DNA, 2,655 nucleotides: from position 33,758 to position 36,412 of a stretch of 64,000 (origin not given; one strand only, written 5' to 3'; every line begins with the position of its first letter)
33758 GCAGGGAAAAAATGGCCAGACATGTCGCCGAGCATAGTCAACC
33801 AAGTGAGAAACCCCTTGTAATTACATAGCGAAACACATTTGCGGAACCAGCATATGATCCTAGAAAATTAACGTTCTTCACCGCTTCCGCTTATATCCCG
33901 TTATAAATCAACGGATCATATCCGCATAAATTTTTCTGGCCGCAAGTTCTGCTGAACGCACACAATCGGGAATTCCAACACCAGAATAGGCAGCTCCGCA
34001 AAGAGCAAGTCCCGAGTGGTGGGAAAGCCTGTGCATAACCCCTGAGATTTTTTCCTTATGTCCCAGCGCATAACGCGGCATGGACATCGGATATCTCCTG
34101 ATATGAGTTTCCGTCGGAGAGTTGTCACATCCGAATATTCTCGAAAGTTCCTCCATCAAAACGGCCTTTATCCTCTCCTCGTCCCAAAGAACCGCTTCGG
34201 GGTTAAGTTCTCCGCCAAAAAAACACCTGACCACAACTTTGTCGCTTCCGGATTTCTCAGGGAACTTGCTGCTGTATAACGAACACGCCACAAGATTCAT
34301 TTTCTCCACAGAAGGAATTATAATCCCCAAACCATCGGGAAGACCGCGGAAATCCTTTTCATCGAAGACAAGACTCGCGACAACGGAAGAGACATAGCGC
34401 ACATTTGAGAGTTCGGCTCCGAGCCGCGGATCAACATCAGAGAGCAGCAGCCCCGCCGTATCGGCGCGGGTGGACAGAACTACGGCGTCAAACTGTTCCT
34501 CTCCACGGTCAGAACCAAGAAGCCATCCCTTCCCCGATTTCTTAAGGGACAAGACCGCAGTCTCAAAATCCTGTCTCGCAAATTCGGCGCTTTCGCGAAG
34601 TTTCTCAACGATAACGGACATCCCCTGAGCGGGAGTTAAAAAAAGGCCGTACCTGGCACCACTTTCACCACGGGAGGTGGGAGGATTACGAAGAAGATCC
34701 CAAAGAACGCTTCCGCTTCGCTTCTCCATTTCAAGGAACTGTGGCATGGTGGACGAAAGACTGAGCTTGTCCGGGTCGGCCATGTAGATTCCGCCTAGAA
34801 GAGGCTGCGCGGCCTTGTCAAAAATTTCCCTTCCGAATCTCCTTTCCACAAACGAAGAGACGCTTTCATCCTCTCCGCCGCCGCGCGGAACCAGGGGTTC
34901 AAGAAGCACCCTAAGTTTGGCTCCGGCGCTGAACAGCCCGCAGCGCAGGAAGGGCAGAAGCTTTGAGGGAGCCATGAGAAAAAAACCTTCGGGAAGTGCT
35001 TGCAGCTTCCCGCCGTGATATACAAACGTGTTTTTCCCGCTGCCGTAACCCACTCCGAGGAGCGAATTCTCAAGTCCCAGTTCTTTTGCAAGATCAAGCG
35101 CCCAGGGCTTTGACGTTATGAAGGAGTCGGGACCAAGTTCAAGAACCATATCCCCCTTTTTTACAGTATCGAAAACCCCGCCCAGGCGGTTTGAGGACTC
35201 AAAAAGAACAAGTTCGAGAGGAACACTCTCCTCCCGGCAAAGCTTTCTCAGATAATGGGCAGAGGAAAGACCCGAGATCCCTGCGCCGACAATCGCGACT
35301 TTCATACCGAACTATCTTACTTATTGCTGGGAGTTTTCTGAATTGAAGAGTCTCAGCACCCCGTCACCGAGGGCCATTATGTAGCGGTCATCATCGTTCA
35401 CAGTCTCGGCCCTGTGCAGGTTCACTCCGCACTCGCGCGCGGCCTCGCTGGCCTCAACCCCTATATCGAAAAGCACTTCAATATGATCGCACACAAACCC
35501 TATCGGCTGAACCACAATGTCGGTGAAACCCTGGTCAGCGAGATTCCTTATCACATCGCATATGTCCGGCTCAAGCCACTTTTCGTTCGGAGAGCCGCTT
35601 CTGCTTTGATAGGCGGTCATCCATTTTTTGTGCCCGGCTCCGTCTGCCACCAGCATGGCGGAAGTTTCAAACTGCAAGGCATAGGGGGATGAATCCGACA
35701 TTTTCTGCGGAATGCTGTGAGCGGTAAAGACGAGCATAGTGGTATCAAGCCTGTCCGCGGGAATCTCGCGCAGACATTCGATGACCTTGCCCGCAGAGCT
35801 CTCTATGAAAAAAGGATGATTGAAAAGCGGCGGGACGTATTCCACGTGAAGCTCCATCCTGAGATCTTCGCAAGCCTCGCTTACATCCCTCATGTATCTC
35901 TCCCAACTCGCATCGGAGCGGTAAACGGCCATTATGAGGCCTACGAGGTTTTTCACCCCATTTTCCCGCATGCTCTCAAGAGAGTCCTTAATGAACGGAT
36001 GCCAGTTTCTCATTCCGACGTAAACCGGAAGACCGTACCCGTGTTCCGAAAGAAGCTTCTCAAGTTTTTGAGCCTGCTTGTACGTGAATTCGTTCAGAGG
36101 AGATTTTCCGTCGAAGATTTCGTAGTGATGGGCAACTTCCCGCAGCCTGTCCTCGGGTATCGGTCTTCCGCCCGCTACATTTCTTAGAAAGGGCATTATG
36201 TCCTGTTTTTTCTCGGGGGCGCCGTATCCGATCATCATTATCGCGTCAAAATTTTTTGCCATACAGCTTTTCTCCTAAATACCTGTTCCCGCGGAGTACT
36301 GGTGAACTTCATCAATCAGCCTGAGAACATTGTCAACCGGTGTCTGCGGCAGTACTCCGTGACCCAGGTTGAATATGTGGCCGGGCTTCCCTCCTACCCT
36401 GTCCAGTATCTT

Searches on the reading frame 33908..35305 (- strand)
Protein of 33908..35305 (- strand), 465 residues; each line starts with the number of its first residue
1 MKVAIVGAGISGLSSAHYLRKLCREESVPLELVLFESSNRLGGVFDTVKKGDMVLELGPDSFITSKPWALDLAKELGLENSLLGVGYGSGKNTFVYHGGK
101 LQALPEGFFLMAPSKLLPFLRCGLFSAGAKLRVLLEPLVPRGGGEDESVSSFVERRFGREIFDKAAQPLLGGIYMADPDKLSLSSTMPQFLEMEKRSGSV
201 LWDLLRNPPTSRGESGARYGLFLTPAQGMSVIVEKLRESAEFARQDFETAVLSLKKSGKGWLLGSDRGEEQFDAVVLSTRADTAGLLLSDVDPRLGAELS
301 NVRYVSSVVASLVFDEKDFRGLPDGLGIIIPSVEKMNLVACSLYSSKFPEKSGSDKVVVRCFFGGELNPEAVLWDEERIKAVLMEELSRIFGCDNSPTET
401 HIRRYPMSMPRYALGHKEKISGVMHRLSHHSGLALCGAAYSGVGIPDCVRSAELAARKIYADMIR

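Call 43: search_protein_families(library=ncbifam, proteins=[window:33908-35305:-], max_evalue=0.00001)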
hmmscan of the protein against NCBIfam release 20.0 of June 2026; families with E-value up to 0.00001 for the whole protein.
window:33908-35305:- (465 aa): 7 families
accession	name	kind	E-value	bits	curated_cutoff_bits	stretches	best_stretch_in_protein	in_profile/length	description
NF008845.0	PRK11883.1-5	equivalog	6.1e-91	305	560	1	2-461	6-463/468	protoporphyrinogen oxidase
TIGR00562.1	proto_IX_ox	equivalog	3.1e-76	256.8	97.85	1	2-460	4-465/470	protoporphyrinogen oxidase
NF008841.0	PRK11883.1-1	equivalog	9.2e-71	239.1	517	1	1-461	4-449/453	protoporphyrinogen oxidase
NF009081.0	PRK12416.1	equivalog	5.5e-59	200.3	702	1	3-463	4-461/466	protoporphyrinogen oxidase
NF008843.0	PRK11883.1-3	equivalog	5.7e-22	78.4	406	1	2-455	3-418/424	protoporphyrinogen oxidase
NF005560.0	PRK07233.1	equivalog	1.8e-17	63.3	252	1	1-182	1-168/435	hypothetical protein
NF005547.0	PRK07208.1-3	equivalog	1.4e-09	37.2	380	1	2-183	6-173/465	hypothetical protein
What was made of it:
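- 33908..35305 (-): hemY-type protoporphyrinogen/coproporphyrinogen oxidase, 15 nt downstream of hemH. TIGR00562 at 256.8 bits against a cutoff of 97.85 (call 43).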

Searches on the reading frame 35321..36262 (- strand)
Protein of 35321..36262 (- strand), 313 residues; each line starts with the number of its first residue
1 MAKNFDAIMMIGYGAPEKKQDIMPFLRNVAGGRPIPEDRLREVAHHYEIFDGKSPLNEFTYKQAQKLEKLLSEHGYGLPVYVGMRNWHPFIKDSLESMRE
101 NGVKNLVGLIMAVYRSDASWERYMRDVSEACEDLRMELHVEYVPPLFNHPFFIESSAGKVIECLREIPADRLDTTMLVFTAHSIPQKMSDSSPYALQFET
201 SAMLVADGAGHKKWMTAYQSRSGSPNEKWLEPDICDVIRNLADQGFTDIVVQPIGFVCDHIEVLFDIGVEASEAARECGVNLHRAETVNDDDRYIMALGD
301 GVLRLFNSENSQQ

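Call 43: search_protein_families(library=ncbifam, proteins=[window:35321-36262:-], max_evalue=0.00001)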
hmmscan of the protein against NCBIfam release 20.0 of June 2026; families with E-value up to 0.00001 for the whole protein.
window:35321-36262:- (313 aa): 3 families
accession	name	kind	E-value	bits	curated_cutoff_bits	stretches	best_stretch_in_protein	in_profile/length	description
NF000689.1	PRK00035.2-1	equivalog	1.7e-93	312.9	408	1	4-300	1-305/311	ferrochelatase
NF009095.0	PRK12435.1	subfamily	1.1e-55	189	455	1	8-307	7-308/311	ferrochelatase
TIGR00109.1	hemH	equivalog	1.3e-49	169.4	124.6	1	7-304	7-319/322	ferrochelatase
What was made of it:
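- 35321..36262 (-): hemH (ferrochelatase), 12 nt downstream of hemDE. TIGR00109 at 169 bits against a cutoff of 124.6 (call 43).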
